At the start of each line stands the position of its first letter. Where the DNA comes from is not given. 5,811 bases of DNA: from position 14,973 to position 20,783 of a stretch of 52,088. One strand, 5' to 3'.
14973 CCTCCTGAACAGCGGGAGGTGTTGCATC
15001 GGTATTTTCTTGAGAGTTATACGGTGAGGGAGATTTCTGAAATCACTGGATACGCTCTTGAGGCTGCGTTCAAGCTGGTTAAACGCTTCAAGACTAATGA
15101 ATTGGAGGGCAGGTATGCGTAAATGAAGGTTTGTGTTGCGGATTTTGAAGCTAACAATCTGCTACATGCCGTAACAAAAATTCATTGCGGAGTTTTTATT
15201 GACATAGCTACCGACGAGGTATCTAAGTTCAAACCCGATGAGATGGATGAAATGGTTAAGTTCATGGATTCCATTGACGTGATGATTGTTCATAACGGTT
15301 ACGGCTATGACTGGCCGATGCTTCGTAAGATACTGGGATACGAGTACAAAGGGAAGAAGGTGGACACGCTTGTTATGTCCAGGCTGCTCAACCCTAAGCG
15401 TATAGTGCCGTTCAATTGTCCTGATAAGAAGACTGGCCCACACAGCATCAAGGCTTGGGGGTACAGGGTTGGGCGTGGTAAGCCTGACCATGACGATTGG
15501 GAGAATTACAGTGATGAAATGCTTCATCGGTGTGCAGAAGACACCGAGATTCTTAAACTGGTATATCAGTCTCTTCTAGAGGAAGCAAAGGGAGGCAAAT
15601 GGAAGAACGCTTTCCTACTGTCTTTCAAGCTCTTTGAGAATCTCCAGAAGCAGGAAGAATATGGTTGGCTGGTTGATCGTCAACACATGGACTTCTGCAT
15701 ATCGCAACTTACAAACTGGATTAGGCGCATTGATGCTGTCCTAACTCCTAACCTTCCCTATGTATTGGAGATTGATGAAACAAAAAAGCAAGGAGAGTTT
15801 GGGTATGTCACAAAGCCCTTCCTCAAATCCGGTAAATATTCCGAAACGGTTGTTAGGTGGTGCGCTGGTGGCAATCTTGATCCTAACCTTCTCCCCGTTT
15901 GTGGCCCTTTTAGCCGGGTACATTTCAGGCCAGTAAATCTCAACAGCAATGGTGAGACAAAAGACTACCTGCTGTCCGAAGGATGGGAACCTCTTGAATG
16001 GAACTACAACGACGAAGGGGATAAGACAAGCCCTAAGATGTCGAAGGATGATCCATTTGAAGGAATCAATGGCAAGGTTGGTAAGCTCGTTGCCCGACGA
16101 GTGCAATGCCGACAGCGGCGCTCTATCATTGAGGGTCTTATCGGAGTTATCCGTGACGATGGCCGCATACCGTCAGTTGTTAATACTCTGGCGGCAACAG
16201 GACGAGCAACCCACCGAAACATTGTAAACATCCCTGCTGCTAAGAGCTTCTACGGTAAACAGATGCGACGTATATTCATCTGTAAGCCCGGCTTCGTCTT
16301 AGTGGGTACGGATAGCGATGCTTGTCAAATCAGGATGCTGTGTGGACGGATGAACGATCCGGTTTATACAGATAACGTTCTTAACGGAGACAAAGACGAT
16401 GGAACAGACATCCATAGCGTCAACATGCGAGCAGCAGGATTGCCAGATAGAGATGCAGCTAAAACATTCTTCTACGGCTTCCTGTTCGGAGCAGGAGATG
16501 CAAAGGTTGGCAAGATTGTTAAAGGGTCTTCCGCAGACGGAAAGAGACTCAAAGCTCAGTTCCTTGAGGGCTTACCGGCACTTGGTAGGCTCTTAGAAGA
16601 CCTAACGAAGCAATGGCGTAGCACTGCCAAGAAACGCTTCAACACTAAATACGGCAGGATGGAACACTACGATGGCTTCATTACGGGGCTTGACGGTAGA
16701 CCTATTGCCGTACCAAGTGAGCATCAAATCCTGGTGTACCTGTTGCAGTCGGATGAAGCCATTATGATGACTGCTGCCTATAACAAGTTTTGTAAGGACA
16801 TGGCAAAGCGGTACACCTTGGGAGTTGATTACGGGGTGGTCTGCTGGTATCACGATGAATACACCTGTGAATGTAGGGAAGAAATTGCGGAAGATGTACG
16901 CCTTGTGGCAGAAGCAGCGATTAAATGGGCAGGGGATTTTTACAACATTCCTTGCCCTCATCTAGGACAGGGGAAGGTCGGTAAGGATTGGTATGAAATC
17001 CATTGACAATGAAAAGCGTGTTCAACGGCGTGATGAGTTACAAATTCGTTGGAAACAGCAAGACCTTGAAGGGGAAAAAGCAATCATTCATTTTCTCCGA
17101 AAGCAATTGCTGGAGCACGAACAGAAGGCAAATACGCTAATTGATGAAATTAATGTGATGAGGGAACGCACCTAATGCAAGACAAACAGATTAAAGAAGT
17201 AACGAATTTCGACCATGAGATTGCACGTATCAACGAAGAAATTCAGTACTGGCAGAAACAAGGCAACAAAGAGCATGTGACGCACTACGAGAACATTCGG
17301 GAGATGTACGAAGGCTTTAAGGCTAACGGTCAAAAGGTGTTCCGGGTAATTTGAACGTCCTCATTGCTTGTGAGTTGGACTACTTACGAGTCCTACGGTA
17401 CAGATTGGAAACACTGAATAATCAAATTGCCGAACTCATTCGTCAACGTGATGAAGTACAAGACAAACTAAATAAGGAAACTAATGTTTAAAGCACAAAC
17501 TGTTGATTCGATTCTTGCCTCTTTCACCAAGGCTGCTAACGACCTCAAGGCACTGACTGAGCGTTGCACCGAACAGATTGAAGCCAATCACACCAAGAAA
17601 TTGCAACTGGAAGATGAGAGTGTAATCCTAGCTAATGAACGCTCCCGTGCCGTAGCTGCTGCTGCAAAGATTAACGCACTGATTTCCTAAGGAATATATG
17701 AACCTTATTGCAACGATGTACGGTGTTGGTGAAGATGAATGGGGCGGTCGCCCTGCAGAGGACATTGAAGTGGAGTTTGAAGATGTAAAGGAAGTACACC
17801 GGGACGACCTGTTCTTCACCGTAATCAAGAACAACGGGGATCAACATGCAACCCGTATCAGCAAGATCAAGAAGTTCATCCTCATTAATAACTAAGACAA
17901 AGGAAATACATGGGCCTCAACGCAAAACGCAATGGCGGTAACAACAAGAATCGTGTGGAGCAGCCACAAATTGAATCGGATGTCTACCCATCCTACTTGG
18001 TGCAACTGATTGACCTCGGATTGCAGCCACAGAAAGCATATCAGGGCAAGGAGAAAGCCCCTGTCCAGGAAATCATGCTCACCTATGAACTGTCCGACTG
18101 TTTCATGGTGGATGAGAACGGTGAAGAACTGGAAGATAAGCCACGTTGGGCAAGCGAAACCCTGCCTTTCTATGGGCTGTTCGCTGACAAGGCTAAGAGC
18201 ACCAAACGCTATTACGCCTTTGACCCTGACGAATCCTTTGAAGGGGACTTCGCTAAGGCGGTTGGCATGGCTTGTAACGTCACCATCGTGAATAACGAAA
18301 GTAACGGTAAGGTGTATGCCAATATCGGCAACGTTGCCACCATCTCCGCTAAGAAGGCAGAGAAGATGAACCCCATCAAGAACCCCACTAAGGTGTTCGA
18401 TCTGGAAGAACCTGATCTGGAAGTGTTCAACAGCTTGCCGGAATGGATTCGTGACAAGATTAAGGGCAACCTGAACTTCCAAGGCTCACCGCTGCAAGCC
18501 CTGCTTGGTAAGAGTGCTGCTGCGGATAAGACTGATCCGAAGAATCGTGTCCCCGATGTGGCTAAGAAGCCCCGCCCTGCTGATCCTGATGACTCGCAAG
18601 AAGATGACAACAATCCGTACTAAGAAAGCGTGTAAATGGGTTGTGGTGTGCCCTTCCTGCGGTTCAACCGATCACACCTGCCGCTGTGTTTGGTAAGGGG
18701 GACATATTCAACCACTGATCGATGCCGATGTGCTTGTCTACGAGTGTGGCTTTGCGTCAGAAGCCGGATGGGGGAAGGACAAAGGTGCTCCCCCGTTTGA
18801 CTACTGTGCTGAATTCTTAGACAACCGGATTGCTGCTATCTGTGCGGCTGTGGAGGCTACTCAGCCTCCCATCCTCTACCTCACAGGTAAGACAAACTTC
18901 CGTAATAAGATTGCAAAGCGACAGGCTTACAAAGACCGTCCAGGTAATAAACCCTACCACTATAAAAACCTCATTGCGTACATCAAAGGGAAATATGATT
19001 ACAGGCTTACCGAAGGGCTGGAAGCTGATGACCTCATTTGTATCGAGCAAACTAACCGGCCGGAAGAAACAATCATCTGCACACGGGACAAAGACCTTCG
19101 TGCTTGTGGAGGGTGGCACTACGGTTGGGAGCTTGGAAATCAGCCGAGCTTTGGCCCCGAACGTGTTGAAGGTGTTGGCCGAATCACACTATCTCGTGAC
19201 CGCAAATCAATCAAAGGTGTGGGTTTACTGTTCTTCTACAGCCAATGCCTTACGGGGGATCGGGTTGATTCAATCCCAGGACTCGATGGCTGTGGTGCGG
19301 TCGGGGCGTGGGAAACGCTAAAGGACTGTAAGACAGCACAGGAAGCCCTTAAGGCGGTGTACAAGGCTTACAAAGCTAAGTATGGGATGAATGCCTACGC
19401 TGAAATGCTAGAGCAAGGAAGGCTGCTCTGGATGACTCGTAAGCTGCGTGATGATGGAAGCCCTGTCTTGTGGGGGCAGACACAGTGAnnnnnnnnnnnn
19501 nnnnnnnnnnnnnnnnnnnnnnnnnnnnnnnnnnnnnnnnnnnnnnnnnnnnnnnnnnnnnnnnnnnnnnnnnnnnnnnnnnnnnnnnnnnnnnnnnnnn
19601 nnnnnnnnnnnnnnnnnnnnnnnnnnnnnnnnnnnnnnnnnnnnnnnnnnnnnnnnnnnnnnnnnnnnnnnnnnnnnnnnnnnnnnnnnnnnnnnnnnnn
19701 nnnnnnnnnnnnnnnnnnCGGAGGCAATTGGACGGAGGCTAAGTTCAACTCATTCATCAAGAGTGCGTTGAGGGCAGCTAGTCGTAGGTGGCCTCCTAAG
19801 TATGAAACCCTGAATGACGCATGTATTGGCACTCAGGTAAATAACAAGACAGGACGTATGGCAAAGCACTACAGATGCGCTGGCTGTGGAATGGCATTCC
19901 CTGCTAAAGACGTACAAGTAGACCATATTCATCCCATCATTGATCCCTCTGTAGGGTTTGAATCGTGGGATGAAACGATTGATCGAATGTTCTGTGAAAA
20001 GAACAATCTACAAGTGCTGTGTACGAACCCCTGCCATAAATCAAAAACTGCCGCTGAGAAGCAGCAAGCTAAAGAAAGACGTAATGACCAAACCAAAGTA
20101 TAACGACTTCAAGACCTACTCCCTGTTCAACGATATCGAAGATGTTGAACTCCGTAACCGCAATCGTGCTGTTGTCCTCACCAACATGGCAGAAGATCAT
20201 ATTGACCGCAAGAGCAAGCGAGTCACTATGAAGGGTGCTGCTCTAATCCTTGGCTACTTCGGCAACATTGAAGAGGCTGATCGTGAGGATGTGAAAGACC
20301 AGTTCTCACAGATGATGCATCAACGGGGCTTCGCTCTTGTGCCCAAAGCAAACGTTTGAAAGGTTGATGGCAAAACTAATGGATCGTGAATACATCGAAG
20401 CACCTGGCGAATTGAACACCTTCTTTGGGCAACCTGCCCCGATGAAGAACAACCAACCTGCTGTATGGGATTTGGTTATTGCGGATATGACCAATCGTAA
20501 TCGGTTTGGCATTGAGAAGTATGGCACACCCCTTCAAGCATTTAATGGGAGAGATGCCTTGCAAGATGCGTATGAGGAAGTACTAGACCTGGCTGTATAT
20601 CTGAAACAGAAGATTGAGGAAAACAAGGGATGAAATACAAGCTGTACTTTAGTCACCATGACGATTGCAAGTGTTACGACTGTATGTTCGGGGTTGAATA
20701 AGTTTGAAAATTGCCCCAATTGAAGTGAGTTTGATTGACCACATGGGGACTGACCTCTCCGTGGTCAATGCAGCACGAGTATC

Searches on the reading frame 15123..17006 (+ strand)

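Call 17: search_protein_families(library=phrogs, proteins=[window:15123-17006:+], max_evalue=0.001)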
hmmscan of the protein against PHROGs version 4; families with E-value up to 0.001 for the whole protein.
window:15123-17006:+ (627 aa): 6 families
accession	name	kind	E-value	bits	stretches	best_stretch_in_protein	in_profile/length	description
phrog_17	-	DNA, RNA and nucleotide metabolism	1.7e-109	368.6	1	1-626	670-1233/1445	DNA polymerase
phrog_15971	-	DNA, RNA and nucleotide metabolism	7.9e-51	174.3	1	293-627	65-376/376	DNA polymerase I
phrog_6375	-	DNA, RNA and nucleotide metabolism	8.3e-24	85.6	1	454-627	1-204/204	DNA polymerase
phrog_403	-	DNA, RNA and nucleotide metabolism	1.3e-13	51.6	1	37-160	122-255/321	DNA polymerase exonuclease subunit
phrog_24147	-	DNA, RNA and nucleotide metabolism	1.4e-11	45.5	1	534-627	3-93/93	DNA polymerase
phrog_38876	-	DNA, RNA and nucleotide metabolism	0.0001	23.8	1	74-153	7-95/111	DNA polymerase exonuclease subunit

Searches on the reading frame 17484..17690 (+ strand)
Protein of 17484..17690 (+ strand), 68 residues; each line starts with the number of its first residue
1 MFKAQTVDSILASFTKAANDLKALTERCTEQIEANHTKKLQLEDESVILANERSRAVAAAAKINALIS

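Call 92: search_protein_families(library=phrogs, proteins=[window:17484-17690:+], max_evalue=0.001)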
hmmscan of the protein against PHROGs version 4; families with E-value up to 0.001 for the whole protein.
window:17484-17690:+ (68 aa): 2 families
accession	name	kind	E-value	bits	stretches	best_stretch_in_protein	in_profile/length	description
phrog_2380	-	unknown function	5.8e-09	37.3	1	2-67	7-72/74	-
phrog_12255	-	unknown function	1e-05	27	1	1-67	1-68/77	-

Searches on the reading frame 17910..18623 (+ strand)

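Call 17: search_protein_families(library=phrogs, proteins=[window:17910-18623:+], max_evalue=0.001)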
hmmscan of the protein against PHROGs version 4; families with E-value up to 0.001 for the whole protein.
window:17910-18623:+ (237 aa): 2 families
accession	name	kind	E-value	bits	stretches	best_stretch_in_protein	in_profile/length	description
phrog_862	-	unknown function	4.7e-43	149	1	15-228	28-264/276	-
phrog_6599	-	unknown function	3.5e-19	70.6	1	10-237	9-245/245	-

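Call 41: search_protein_families(library=pfam, proteins=[window:17910-18623:+], max_evalue=0.01)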
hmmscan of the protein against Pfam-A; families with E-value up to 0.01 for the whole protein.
window:17910-18623:+ (237 aa): 0 families

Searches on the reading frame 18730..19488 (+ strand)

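Call 17: search_protein_families(library=phrogs, proteins=[window:18730-19488:+], max_evalue=0.001)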
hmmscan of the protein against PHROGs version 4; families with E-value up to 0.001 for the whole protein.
window:18730-19488:+ (252 aa): 1 family
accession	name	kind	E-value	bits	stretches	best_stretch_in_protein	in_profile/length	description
phrog_107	-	DNA, RNA and nucleotide metabolism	1e-55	190.9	1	1-242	128-366/542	exonuclease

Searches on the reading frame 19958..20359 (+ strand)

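Call 41: search_protein_families(library=pfam, proteins=[window:19958-20359:+], max_evalue=0.01)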
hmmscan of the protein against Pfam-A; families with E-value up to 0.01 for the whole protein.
window:19958-20359:+ (133 aa): 0 families

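Call 92: search_protein_families(library=phrogs, proteins=[window:19958-20359:+], max_evalue=0.001)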
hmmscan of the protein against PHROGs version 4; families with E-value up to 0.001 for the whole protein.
window:19958-20359:+ (133 aa): 1 family
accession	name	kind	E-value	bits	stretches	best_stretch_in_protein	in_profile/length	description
phrog_17365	-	unknown function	1.2e-06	29.7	1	48-84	2-38/84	-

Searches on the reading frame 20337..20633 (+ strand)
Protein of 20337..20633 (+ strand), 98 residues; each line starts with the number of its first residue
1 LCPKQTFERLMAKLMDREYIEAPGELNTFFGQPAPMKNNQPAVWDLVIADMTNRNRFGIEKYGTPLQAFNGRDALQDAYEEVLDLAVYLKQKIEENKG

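Call 92: search_protein_families(library=phrogs, proteins=[window:20337-20633:+], max_evalue=0.001)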
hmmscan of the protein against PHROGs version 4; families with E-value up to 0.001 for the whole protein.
window:20337-20633:+ (98 aa): 6 families
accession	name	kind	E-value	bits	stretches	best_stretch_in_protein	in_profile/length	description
phrog_7609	-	unknown function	2.4e-23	83.9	1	51-97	80-126/130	-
phrog_2906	-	unknown function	2.6e-16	60.9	1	32-96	190-254/299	-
phrog_22538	-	unknown function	2e-15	58.2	1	29-96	95-163/165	-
phrog_11184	-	unknown function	1e-14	55.4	1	42-94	37-91/104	-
phrog_32278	-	unknown function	2e-07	32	1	41-91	45-94/103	-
phrog_139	-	other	0.00012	22.6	1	40-95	285-340/342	deoxynucleoside monophosphate kinase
